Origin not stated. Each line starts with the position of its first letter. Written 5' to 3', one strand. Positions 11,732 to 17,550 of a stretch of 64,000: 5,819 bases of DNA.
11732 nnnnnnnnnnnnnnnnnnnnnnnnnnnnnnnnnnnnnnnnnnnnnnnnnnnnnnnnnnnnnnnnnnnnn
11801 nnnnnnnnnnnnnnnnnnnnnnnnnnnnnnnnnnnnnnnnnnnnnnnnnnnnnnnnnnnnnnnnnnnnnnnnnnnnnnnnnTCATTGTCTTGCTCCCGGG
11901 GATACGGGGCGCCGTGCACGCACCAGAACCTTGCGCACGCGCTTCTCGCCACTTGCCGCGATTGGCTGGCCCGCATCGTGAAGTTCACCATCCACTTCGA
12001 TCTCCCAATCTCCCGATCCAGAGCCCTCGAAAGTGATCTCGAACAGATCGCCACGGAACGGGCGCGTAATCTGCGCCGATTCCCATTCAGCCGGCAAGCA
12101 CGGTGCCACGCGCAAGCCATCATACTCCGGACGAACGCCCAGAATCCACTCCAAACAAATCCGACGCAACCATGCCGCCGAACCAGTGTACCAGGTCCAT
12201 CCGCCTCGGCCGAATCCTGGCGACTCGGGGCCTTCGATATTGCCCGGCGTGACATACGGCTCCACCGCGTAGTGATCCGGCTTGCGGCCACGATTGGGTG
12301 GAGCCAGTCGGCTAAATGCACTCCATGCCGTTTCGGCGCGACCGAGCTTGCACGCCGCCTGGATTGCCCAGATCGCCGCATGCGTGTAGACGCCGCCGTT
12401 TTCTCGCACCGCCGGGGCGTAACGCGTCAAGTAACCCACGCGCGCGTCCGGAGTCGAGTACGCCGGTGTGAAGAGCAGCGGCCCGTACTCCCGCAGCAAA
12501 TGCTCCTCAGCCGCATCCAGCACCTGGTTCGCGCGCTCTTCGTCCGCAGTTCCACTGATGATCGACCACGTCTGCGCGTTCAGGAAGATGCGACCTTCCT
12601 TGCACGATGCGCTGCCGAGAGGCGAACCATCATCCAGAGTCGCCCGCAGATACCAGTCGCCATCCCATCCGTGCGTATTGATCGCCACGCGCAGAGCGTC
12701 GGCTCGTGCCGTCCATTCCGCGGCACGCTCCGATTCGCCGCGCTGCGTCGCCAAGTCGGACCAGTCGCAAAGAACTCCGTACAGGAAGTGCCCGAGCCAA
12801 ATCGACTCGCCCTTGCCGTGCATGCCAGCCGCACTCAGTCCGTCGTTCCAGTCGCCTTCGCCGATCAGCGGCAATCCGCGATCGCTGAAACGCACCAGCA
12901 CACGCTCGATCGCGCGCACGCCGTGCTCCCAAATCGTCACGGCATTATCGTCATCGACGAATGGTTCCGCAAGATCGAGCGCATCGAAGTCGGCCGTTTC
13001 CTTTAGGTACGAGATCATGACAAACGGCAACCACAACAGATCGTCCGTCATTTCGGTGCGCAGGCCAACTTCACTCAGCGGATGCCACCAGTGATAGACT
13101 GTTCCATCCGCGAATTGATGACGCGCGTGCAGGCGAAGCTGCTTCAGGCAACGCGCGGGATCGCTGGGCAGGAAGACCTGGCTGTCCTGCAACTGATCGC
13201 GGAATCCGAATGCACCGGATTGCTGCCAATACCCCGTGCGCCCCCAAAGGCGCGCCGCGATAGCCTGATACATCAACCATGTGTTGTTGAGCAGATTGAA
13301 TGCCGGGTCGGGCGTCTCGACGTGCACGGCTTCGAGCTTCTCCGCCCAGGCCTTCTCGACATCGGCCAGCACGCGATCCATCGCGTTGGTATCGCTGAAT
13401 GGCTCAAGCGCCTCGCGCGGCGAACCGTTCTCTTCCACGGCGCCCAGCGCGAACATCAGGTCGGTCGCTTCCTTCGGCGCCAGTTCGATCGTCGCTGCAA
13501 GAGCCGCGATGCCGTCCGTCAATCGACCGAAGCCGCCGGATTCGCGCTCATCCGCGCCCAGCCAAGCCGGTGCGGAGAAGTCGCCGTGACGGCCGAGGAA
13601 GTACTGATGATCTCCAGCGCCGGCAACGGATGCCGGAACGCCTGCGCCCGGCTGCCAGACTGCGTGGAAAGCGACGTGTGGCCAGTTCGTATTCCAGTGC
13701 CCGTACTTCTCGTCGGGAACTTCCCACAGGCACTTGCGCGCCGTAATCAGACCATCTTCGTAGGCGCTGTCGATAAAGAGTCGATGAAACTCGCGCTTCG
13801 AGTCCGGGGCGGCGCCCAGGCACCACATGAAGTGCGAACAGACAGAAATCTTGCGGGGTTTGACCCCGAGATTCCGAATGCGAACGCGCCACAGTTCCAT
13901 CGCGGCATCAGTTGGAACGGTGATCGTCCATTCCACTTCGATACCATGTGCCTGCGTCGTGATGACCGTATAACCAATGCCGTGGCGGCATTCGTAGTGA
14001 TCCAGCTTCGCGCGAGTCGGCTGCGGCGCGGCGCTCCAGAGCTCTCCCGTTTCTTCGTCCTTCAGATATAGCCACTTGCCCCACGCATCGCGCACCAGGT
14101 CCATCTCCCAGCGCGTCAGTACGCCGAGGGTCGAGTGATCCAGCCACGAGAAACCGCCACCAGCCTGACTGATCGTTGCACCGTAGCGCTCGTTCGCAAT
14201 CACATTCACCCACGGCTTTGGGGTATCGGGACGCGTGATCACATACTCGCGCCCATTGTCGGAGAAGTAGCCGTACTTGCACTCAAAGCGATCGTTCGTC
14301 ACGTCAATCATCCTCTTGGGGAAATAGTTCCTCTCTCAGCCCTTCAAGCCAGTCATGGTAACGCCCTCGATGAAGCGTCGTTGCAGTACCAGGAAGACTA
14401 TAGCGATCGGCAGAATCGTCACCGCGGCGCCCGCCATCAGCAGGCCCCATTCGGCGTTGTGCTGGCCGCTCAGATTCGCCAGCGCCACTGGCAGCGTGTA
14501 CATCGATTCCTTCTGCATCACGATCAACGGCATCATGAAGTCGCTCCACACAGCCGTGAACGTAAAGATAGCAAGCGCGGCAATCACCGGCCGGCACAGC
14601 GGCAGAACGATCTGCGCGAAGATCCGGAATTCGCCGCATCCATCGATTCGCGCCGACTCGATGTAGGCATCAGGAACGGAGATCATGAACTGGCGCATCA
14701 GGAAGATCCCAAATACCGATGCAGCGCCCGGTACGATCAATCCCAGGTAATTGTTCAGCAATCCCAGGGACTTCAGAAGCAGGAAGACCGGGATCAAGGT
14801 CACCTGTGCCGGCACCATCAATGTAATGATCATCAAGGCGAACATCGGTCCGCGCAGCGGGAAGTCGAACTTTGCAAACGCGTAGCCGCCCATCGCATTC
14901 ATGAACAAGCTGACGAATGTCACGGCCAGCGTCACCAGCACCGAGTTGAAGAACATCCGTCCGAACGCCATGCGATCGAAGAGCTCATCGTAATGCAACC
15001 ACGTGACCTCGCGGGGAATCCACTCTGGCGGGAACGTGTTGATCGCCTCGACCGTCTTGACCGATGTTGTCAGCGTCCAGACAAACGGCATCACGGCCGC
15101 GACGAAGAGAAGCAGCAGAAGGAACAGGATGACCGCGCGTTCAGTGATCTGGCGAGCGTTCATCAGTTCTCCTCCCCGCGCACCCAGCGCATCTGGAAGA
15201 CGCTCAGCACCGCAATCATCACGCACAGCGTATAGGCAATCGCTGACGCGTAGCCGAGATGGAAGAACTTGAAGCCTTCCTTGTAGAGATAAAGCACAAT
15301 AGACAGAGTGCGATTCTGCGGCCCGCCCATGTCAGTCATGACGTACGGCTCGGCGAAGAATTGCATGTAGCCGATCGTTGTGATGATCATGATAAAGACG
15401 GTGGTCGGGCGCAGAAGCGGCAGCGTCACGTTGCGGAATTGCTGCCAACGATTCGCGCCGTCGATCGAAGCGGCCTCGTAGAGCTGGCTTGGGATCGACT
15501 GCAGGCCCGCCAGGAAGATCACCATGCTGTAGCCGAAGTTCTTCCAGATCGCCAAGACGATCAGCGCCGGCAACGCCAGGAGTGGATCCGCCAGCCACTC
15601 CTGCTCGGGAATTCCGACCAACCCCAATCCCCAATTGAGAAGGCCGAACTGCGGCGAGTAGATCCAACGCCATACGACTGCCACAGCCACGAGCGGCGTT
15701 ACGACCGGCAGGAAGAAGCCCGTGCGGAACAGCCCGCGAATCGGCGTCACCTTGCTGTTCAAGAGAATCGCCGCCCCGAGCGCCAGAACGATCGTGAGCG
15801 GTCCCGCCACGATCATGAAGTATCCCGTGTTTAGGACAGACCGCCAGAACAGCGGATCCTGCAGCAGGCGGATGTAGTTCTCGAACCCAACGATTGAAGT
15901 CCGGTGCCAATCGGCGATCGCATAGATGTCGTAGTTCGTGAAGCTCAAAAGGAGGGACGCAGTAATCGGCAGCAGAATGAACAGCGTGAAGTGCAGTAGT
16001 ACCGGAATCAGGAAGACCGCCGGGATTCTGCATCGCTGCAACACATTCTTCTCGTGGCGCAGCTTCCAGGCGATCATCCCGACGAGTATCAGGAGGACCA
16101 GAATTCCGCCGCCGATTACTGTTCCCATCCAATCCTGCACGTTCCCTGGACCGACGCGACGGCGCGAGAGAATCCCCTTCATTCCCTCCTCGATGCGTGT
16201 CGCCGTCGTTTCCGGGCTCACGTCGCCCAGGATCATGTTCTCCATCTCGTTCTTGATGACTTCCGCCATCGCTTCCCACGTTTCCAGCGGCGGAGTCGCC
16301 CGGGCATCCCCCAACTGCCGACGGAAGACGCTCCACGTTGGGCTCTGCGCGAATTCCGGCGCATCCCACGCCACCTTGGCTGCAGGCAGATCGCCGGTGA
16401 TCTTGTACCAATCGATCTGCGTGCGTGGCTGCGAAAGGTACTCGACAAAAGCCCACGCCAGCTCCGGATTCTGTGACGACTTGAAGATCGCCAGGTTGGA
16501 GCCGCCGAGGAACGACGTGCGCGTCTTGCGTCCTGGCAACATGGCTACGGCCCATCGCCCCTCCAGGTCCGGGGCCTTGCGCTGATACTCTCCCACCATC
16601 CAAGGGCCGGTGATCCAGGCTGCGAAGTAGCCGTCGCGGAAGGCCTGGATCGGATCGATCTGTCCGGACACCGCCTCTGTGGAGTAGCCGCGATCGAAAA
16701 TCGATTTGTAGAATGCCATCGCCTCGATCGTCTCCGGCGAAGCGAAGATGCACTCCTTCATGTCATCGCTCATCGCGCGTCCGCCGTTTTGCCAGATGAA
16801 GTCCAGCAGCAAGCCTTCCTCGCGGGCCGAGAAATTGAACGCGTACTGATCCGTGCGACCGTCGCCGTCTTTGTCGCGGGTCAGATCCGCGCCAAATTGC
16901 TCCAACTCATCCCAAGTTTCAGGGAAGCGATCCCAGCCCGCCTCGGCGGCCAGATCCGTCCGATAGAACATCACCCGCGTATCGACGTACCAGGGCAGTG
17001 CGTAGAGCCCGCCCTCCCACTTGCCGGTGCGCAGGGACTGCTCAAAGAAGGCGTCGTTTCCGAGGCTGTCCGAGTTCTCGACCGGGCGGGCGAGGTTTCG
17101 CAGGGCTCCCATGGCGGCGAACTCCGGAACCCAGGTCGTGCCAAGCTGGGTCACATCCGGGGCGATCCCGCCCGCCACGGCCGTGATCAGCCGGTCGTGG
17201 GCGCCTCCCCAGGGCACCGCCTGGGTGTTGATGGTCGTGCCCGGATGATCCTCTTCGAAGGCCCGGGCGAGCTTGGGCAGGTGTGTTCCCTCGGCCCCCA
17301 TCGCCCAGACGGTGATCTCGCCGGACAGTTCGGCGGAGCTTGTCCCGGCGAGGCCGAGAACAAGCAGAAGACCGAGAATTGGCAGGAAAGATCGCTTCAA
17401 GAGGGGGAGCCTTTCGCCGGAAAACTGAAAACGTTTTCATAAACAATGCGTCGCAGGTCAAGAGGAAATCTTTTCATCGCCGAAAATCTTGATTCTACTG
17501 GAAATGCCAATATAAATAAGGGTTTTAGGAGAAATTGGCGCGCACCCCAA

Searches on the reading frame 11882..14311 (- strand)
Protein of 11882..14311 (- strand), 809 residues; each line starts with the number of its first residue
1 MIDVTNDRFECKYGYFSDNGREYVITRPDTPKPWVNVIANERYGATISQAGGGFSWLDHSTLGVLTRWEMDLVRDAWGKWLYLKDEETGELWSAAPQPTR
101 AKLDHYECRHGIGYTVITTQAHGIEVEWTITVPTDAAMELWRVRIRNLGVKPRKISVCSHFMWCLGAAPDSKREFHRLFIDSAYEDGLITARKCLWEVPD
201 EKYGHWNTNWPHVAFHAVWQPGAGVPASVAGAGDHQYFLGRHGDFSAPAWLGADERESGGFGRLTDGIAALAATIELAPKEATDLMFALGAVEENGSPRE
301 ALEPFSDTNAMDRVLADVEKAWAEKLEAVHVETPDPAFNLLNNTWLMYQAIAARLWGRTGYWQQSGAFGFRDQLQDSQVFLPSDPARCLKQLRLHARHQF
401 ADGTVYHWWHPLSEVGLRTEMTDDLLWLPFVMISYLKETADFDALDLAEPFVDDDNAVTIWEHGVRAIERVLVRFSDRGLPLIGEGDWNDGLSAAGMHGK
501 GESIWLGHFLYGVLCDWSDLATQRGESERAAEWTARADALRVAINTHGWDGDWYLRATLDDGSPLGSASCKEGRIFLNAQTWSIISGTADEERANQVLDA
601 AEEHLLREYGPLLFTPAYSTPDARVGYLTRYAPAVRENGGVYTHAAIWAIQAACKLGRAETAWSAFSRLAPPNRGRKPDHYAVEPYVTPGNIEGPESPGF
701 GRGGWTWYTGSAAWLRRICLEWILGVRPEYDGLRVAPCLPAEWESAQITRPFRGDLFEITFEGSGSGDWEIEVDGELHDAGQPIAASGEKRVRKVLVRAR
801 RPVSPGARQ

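Call 3: search_protein_families(library=pfam, proteins=[window:11882-14311:-], max_evalue=0.01)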
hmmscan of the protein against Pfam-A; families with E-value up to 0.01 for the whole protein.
window:11882-14311:- (809 aa): 3 families
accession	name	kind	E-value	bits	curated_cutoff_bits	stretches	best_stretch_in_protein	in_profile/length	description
PF17167.11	Glyco_hydro_94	-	1.1e-110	370.7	27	1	322-725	2-420/420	Glycosyl hydrolase 94 superfamily, catalytic domain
PF06165.18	GH94_b-supersand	-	2.9e-67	227.2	23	1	31-290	1-251/251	Glycosyl hydrolase 94, supersandwich domain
PF03633.20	Glyco_hydro_65C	-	0.0042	17.3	22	1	727-762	2-37/62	Glycosyl hydrolase family 65, C-terminal domain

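Call 4: search_protein_families(library=ncbifam, proteins=[window:11882-14311:-], max_evalue=0.01)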
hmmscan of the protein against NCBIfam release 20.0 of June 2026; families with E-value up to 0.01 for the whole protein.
window:11882-14311:- (809 aa): 0 families

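Call 35: search_solved_structures(query=window:11882-14311:-, max_evalue=1e-10)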
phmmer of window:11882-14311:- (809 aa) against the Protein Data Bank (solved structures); distinct sequences matched with E-value up to 1e-10: 20.
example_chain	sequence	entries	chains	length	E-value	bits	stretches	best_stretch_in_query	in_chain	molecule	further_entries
8rf9_A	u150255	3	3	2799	7.7e-155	520.5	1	12-775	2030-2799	Cyclic beta 1-2 glucan synthetase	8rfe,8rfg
8rf0_A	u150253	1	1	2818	7.9e-155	520.5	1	12-775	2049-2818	Cyclic beta-(1,2)-glucan synthase NdvB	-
3qde_A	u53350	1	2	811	1.5e-113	383.9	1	12-776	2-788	Cellobiose phosphorylase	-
8ho7_A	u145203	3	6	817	3.2e-113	382.8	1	12-776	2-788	Cellobiose phosphorylase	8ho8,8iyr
8ho9_A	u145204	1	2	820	3.8e-112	379.2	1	12-776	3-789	Cellobiose phosphorylase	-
8hob_A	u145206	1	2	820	1.1e-111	377.7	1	12-776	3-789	Cellobiose phosphorylase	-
3s4c_A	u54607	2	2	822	3.9e-103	349.4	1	12-775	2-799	Lactose Phosphorylase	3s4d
8bou_A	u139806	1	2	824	1.7e-102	347.3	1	11-765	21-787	N,N'-diacetylchitobiose phosphorylase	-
3rrs_A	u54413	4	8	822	2.4e-102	346.8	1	12-775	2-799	Cellobiose phosphorylase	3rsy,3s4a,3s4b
2cqs_A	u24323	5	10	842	1.8e-101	344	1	11-780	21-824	Cellobiose Phosphorylase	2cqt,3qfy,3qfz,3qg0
3afj_A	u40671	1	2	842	2.6e-101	343.4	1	11-780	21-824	Cellobiose Phosphorylase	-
3act_A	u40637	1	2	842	1.5e-100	340.9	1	11-780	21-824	Cellobiose Phosphorylase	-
3acs_A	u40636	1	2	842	1.9e-100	340.5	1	11-780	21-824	Cellobiose Phosphorylase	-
1v7v_A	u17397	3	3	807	9.2e-99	335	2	416-763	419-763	chitobiose phosphorylase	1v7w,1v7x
4zle_A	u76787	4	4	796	6.2e-83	282.6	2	276-773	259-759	Putative b-glycan phosphorylase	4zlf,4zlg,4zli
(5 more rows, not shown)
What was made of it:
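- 11882..14311 (-): Cytoplasmic GH94 phosphorylase. Its closest solved relative is the GH94 domain of cyclic beta-1,2-glucan synthase. calls 3, 35
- On Beta-1,2-glucan utilisation locus (GH144 endo-glucanase + GH94 phosphorylase + ABC importer + LacI): GH94 is closest to the GH94 domain of cyclic beta-1,2-glucan synthase (520 bits, against 384 for cellobiose phosphorylase; call 35).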

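Call 54: find_related_loci(query=window:11882-14311:-, collection=genome_contigs, flank=10000)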
Query window:11882-14311:- (809 aa) in genome_contigs; peptide patterns used: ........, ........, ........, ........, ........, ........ (x = any residue, [..] = any of these).
600 stretches matched a pattern (row limit reached: there are more); 584 encode a relative of the query (tblastn E <= 1e-3); the best 80 are kept; 80 distinct loci.
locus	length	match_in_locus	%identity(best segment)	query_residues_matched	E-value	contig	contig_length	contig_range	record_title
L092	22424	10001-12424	60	9-807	0e+0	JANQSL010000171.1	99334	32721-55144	MAG: Candidatus Sumerlaeia bacterium isolate IP29b_bin.95 k99_3097693, whole genome shotgun sequence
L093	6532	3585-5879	53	9-776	0e+0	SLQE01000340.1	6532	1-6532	MAG: Bacteroidetes bacterium isolate CSSed165cm_521R1 CSSed16-5cm-55448, whole genome shotgun sequence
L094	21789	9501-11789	50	8-776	0e+0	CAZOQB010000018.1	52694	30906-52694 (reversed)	MAG TPA_asm: uncultured Ignavibacteriaceae bacterium isolate binchicken_co191_10 genome assembly, contig: NODE_599_lengt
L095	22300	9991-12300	50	5-778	0e+0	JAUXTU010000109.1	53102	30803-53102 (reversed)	MAG: Bacteroidota bacterium isolate C13_metabat.bin.24 C13_k141_345686, whole genome shotgun sequence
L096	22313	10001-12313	53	9-783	0e+0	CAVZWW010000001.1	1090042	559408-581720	MAG: uncultured Bacteroidetes bacterium isolate MFD04716.bin.1.116 genome assembly, contig: contig_11458, whole genome s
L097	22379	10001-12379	49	9-797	0e+0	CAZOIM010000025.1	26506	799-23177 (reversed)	MAG TPA_asm: uncultured Ignavibacteriaceae bacterium isolate binchicken_co241_296 genome assembly, contig: NODE_1704_len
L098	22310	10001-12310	49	8-783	0e+0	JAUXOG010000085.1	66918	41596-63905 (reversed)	MAG: Bacteroidota bacterium isolate C1_metabat.bin.52 C1_k141_17016, whole genome shotgun sequence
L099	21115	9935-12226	51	9-775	0e+0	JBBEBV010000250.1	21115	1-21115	MAG: Bacteroidota bacterium isolate LejiaF_55_30 Lejia_F_3639_length_21115_cov_19, whole genome shotgun sequence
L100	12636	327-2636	51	9-782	0e+0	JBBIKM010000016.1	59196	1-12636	MAG: bacterium isolate BQS170218_bin_186 NODE_245_length_59196_cov_5.072843, whole genome shotgun sequence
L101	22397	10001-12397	51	9-806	0e+0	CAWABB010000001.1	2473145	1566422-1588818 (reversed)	MAG: uncultured Ignavibacteria bacterium isolate MFD05942.bin.1.109 genome assembly, contig: contig_10081, whole genome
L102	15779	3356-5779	50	8-798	0e+0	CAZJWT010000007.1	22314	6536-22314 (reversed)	MAG TPA_asm: uncultured Clostridia bacterium isolate binchicken_co376_5 genome assembly, contig: NODE_2109_length_22314_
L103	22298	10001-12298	49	9-778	0e+0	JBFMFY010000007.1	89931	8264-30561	MAG: Bacteroidota bacterium isolate MAG283 MAG283_7, whole genome shotgun sequence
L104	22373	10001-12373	51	9-801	0e+0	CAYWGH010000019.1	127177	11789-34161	MAG TPA_asm: uncultured Cytophagia bacterium isolate binchicken_co107_472 genome assembly, contig: NODE_294_length_12717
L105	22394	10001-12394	49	4-802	0e+0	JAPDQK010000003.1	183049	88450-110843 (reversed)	MAG: Candidatus Zhuqueibacter pondensis isolate JZ4_201709_bins_45 JZ-4_201709_bins_45_scaffold_3, whole genome shotgun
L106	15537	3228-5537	50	7-779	0e+0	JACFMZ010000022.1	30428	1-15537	MAG: Bacteroidetes bacterium isolate BROCD011 NODE_1225_length_30428_cov_6.754683, whole genome shotgun sequence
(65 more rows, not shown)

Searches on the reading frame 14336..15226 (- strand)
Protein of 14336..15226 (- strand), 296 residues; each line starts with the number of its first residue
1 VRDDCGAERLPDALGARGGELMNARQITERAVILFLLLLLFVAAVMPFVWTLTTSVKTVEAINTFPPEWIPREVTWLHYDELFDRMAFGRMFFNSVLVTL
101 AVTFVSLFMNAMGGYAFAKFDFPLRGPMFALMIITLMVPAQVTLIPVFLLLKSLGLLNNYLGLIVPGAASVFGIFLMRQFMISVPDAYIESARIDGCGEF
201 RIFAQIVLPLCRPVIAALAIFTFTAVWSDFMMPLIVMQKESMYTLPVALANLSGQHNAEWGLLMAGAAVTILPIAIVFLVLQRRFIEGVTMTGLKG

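Call 3: search_protein_families(library=pfam, proteins=[window:14336-15226:-], max_evalue=0.01)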
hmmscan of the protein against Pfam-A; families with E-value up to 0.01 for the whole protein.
window:14336-15226:- (296 aa): 1 family
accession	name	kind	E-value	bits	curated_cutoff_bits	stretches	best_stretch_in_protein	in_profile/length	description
PF00528.27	BPD_transp_1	-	6.1e-20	72.2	26.4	1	114-285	5-178/184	Binding-protein-dependent transport system inner membrane component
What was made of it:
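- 14336..15226 (-): ABC permease subunit (start uncertain). call 3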

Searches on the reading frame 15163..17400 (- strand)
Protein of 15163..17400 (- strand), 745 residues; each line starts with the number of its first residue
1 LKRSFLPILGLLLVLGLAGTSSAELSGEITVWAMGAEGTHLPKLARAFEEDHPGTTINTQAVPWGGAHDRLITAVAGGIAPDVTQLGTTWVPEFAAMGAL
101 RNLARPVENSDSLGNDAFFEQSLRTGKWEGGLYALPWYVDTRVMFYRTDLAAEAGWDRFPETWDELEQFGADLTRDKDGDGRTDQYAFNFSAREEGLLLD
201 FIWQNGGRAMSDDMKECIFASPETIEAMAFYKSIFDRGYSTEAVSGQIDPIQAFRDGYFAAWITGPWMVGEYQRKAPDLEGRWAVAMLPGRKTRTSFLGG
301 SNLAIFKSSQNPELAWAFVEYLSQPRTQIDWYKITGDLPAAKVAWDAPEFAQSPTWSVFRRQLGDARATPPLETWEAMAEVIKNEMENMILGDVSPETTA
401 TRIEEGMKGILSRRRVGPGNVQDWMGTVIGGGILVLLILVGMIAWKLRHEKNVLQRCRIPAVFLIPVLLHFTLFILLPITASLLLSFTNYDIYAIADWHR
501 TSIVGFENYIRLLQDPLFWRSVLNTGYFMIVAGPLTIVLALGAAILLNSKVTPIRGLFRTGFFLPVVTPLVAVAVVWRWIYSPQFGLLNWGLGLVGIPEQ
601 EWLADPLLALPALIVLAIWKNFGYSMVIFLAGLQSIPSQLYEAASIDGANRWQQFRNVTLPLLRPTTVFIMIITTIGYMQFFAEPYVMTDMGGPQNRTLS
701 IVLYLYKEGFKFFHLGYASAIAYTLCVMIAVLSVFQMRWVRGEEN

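Call 3: search_protein_families(library=pfam, proteins=[window:15163-17400:-], max_evalue=0.01)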
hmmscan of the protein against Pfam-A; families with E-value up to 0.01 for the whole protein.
window:15163-17400:- (745 aa): 3 families
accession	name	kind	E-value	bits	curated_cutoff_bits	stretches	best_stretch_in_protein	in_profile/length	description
PF13416.11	SBP_bac_8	-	2.8e-46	159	27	1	43-354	1-275/279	Bacterial extracellular solute-binding protein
PF01547.30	SBP_bac_1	-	2.8e-41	143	26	1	40-328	9-306/307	Bacterial extracellular solute-binding protein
PF00528.27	BPD_transp_1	-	6.8e-17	62.2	26.4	1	538-735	3-172/184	Binding-protein-dependent transport system inner membrane component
